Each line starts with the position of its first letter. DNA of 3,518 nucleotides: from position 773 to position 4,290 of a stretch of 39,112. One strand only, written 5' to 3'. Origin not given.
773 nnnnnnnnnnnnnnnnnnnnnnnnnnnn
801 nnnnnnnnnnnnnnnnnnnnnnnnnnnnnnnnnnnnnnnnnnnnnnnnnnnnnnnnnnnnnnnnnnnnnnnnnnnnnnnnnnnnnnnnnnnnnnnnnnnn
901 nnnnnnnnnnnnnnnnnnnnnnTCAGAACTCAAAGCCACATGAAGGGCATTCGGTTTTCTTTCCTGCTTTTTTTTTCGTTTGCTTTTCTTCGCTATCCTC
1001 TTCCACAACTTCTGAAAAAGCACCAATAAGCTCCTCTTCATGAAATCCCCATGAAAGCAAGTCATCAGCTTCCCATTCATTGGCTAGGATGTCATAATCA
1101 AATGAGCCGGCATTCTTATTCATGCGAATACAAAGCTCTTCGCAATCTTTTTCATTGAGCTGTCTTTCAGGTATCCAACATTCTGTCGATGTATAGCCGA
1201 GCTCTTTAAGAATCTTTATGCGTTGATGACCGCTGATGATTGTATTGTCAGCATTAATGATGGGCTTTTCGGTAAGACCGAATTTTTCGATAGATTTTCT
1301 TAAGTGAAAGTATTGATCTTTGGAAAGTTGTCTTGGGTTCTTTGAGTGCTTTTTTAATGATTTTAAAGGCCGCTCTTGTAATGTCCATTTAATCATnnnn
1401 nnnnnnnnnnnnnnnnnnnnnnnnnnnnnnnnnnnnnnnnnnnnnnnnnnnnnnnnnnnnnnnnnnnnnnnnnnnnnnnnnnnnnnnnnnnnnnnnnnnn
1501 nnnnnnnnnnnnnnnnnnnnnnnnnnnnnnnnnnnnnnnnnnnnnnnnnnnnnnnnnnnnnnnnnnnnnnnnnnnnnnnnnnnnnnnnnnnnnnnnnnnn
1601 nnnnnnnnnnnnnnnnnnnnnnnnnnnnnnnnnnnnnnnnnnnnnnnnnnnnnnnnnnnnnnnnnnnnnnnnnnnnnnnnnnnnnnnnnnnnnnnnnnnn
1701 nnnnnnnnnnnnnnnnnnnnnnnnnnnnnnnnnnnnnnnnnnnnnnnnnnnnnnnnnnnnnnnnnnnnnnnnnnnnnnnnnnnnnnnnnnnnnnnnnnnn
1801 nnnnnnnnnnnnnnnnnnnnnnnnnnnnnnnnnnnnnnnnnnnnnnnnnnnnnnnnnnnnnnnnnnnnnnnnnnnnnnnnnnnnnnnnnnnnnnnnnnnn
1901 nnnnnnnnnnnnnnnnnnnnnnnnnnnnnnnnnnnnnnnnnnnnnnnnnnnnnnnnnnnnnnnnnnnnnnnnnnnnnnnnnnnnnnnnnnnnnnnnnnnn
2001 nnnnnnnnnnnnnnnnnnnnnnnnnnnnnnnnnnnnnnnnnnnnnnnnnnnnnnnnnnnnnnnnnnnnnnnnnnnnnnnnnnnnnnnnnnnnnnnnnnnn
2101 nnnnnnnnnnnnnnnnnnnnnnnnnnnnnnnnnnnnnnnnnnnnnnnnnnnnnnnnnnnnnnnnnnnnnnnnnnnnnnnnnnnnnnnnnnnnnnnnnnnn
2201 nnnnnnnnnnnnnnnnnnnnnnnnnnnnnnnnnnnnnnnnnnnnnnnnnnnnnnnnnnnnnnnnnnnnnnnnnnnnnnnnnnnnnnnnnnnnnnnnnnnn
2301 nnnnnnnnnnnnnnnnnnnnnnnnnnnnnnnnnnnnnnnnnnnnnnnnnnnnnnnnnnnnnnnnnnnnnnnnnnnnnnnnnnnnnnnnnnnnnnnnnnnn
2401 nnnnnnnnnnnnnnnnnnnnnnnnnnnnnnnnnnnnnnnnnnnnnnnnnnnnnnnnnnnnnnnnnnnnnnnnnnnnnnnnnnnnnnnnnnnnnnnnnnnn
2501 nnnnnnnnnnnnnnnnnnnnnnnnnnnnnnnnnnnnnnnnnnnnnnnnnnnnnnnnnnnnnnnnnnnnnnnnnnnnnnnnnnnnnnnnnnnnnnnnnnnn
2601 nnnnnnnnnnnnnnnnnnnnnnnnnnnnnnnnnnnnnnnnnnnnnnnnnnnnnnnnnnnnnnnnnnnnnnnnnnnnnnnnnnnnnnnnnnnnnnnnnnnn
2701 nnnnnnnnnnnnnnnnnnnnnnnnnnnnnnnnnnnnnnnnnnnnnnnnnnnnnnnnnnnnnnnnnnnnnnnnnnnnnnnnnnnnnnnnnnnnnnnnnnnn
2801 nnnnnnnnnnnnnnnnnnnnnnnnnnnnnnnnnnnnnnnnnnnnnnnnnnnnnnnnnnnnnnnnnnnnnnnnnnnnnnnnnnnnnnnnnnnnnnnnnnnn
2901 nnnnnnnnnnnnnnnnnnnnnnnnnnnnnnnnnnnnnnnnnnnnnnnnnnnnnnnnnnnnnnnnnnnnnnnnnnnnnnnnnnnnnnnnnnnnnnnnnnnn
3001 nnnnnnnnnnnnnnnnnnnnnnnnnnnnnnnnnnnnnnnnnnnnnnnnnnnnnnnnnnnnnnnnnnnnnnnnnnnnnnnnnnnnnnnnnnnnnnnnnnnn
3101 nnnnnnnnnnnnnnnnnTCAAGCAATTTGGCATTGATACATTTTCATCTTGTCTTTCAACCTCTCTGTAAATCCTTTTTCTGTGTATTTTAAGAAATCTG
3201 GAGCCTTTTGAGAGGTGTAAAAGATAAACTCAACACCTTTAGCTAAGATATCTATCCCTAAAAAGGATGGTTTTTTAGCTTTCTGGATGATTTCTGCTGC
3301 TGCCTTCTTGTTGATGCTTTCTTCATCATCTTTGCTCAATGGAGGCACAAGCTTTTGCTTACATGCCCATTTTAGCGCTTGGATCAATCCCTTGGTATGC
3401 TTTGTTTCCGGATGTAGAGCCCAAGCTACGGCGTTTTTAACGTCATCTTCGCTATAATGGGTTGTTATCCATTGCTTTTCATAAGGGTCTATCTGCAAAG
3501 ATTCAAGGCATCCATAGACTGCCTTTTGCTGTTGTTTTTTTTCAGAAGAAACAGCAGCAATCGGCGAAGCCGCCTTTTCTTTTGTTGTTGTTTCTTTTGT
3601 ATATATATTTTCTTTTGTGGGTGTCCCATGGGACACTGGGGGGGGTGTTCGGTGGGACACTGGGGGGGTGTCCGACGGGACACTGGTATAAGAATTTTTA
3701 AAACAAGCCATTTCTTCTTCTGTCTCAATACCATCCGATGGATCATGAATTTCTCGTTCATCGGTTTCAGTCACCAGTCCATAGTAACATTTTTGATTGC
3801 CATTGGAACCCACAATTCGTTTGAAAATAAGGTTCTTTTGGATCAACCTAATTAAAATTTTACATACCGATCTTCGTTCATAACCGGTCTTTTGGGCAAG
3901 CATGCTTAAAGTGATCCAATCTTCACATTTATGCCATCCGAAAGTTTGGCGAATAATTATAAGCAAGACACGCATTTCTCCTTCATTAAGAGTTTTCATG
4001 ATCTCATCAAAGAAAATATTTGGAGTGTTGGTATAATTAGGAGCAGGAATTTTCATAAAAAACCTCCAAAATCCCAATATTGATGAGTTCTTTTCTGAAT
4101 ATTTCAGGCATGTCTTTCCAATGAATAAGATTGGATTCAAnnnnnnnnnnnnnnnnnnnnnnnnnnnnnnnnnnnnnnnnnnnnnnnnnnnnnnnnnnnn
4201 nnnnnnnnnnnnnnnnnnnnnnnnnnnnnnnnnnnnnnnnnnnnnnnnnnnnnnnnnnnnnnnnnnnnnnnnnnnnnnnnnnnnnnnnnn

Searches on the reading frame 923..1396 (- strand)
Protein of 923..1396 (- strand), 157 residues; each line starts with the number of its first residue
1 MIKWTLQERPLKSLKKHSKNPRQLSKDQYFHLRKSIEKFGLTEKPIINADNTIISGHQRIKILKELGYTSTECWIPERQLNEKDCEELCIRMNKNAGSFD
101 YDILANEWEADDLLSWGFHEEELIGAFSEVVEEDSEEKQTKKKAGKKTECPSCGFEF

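Call 22: search_protein_families(library=phrogs, proteins=[window:923-1396:-], max_evalue=0.001)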
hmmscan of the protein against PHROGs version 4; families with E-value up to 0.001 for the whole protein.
window:923-1396:- (157 aa): 19 families
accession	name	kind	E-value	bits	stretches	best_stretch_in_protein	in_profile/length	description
phrog_620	-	DNA, RNA and nucleotide metabolism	8.6e-31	108.7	1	3-157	6-175/217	ParB-like partition protein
phrog_498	-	other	1.4e-27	97.6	1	7-140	36-176/633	DNA methyltransferase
phrog_9353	-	unknown function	1.9e-20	74.8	1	14-142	19-153/245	-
phrog_940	-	DNA, RNA and nucleotide metabolism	3.4e-15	57.2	1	7-141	7-147/388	nuclease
phrog_15396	-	DNA, RNA and nucleotide metabolism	1e-11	46.2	1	14-143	12-147/258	ParB-like partition nuclease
phrog_5475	-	unknown function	6e-11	42.8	1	10-102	7-94/458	-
phrog_8071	-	DNA, RNA and nucleotide metabolism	9.6e-10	39.2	1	4-149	5-151/389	ParB-like partition protein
phrog_17622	-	unknown function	3.2e-09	37.5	1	14-119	21-133/222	-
phrog_12047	-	DNA, RNA and nucleotide metabolism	1.5e-08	35.6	1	31-78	23-70/301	ParB-like partition nuclease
phrog_723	-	DNA, RNA and nucleotide metabolism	1e-07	33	1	3-138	10-152/223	ParB-like partition protein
phrog_7405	-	unknown function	2.2e-06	28.6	1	3-100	21-122/250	-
phrog_4715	-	DNA, RNA and nucleotide metabolism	1e-05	25.1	1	10-85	151-230/630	ParB-like partition protein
phrog_18056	-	DNA, RNA and nucleotide metabolism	1.6e-05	25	1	11-78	8-74/387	ParB-like partition nuclease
phrog_930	-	DNA, RNA and nucleotide metabolism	2.2e-05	25.4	1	6-123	7-129/223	ParB-like partition protein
phrog_26387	-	DNA, RNA and nucleotide metabolism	2.7e-05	24.7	1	10-93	14-103/252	ParB-like partition nuclease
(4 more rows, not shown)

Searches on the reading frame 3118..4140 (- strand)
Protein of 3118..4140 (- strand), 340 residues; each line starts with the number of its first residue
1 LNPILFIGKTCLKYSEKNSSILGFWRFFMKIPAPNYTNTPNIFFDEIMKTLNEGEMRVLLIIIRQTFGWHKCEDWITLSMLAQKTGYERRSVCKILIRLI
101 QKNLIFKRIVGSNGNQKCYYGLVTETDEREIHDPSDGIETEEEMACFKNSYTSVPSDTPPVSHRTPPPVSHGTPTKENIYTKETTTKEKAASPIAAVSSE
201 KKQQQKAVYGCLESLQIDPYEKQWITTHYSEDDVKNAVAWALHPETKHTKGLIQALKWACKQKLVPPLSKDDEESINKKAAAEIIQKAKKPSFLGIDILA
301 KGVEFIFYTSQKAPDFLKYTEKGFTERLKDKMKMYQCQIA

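Call 22: search_protein_families(library=phrogs, proteins=[window:3118-4140:-], max_evalue=0.001)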
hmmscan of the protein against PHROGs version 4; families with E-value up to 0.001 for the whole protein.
window:3118-4140:- (340 aa): 9 families
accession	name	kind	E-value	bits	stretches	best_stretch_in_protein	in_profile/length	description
phrog_678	-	DNA, RNA and nucleotide metabolism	3.4e-18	67.3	1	33-206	29-211/346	replication initiation O-like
phrog_277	-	DNA, RNA and nucleotide metabolism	1.7e-14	54.8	1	43-241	36-217/318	replication initiation O-like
phrog_18020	-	DNA, RNA and nucleotide metabolism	4e-13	50.7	1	29-181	7-138/248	replication initiation O-like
phrog_2365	-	DNA, RNA and nucleotide metabolism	4.5e-12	47.5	1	40-207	33-193/232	replication initiation O-like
phrog_5810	-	DNA, RNA and nucleotide metabolism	7.5e-12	46.4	1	46-208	10-160/268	replication initiation protein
phrog_186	-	DNA, RNA and nucleotide metabolism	1.9e-09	38.6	1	35-261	21-233/308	DnaD-like helicase loader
phrog_21732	-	unknown function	2.8e-08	34.5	1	33-116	5-88/360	-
phrog_345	-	DNA, RNA and nucleotide metabolism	4.8e-07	30.8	1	42-205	34-198/297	replication initiation O-like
phrog_270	-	DNA, RNA and nucleotide metabolism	0.00029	21.3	1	36-190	32-166/383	replication initiation protein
